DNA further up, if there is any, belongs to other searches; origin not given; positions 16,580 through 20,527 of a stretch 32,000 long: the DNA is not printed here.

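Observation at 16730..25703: Head-to-tail array of three modular, secreted, sequon-rich paralogs: candidate variable surface / host-contact system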

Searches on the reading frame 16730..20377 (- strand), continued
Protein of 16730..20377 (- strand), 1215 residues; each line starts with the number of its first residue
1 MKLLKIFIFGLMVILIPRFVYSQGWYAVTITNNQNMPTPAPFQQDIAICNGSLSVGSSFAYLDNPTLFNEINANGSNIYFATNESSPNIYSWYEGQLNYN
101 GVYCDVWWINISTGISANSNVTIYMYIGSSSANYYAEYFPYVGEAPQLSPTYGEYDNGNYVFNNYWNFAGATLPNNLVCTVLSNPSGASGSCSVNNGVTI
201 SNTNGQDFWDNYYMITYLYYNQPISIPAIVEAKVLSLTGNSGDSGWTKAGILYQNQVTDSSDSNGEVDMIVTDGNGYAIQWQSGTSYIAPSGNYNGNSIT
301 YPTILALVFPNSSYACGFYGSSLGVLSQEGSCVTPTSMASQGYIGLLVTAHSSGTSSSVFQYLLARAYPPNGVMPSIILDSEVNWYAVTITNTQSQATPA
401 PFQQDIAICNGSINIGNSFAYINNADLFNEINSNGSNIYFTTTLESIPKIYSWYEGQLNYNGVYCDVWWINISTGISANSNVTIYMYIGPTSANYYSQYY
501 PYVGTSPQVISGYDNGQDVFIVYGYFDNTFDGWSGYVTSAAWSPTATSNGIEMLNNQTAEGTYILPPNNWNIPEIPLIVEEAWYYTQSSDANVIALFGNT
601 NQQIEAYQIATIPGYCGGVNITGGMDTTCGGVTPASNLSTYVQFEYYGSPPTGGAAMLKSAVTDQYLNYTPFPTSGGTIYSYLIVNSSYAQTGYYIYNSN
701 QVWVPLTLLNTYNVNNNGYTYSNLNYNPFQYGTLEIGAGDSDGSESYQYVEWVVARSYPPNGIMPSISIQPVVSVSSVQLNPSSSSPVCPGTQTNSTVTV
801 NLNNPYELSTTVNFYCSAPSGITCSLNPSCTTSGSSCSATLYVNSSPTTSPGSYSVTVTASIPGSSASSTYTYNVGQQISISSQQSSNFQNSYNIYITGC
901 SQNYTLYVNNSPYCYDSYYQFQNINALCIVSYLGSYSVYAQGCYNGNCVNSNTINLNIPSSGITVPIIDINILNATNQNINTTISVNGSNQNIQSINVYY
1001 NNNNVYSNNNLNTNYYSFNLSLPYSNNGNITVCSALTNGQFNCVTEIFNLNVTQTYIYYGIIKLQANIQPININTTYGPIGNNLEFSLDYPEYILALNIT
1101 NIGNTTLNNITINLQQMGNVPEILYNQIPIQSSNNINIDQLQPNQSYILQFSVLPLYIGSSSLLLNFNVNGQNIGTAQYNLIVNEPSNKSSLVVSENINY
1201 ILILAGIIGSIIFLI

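Call 102: find_encoding_contigs(protein=P0110, flank=8000, max_places=1)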
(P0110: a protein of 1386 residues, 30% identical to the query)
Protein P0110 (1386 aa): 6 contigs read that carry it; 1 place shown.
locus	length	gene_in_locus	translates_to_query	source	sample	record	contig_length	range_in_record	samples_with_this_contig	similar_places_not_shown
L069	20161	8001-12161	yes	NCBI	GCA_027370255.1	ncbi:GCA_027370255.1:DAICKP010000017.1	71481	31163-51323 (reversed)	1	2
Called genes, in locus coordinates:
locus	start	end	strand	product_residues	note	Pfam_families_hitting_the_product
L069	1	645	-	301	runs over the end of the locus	PF02629:CoA_binding, PF13380:CoA_binding_2 (weak), PF13607:Succ_CoA_lig, PF00549:Ligase_CoA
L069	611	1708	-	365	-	PF08442:ATP-grasp_2, PF24948:Citrate_synth_N, PF00549:Ligase_CoA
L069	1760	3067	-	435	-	PF19289:PmbA_TldD_3rd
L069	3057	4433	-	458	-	PF01523:PmbA_TldD_1st, PF19289:PmbA_TldD_3rd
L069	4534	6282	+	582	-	PF00890:FAD_binding_2, PF03486:HI0933_like (faint), PF07992:Pyr_redox_2 (faint), PF02910:Succ_DH_flav_C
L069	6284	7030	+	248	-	PF13085:Fer2_3, PF13183:Fer4_8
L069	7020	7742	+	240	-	-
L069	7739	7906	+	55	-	-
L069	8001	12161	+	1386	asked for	PF10102:DUF2341 (faint)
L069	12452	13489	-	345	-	PF01883:FeS_assembly_P, PF01656:CbiA, PF10609:ParA, PF13614:AAA_31 (faint)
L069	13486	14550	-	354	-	PF14520:HHH_5 (weak), PF00154:RecA_N, PF08423:Rad51, PF13481:AAA_25 (weak)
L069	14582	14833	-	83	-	PF01037:AsnC_trans_reg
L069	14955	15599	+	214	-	PF00687:Ribosomal_L1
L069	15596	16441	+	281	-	PF00466:Ribosomal_L10 (weak), PF17777:RL10P_insert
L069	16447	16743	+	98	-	PF00428:Ribosomal_60s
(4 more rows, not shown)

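Call 106: find_encoding_contigs(protein=P0058, flank=6000, max_places=1)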
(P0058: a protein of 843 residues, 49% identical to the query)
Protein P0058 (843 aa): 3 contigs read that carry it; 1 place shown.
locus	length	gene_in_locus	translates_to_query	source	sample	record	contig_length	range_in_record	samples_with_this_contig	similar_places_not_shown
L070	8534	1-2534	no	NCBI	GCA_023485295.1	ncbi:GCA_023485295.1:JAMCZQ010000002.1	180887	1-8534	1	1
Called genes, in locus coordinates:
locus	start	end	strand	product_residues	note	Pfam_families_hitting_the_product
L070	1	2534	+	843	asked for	?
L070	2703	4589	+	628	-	PF23545:Zn_ribbon_HMPTM, PF04055:Radical_SAM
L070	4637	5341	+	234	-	-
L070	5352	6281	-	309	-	PF00493:MCM (faint), PF20030:bpMoxR, PF05496:RuvB_N (faint), PF00004:AAA (weak), PF07726:AAA_3, PF07728:AAA_5, PF17863:AAA_lid_2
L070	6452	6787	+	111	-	PF03874:RNA_pol_Rpb4 (weak)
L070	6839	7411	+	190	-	PF04919:DUF655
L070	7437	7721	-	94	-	PF01157:Ribosomal_L21e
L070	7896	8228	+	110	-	PF00352:TBP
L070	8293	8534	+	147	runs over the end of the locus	-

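Call 107: find_encoding_contigs(protein=P0062, flank=6000, max_places=1)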
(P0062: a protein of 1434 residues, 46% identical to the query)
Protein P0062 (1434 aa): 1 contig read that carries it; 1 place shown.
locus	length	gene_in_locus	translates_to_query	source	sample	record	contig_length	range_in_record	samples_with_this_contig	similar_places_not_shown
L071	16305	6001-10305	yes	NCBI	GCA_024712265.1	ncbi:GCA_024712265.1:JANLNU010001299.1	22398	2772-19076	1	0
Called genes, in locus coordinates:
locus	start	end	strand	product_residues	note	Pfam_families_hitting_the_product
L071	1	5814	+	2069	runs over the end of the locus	PF07719:TPR_2 (faint)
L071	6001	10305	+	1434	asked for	-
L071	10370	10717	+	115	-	PF22238:RIP_P131-like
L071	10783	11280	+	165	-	-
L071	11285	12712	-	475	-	-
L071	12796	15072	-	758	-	-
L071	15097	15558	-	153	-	-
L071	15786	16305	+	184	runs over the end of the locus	-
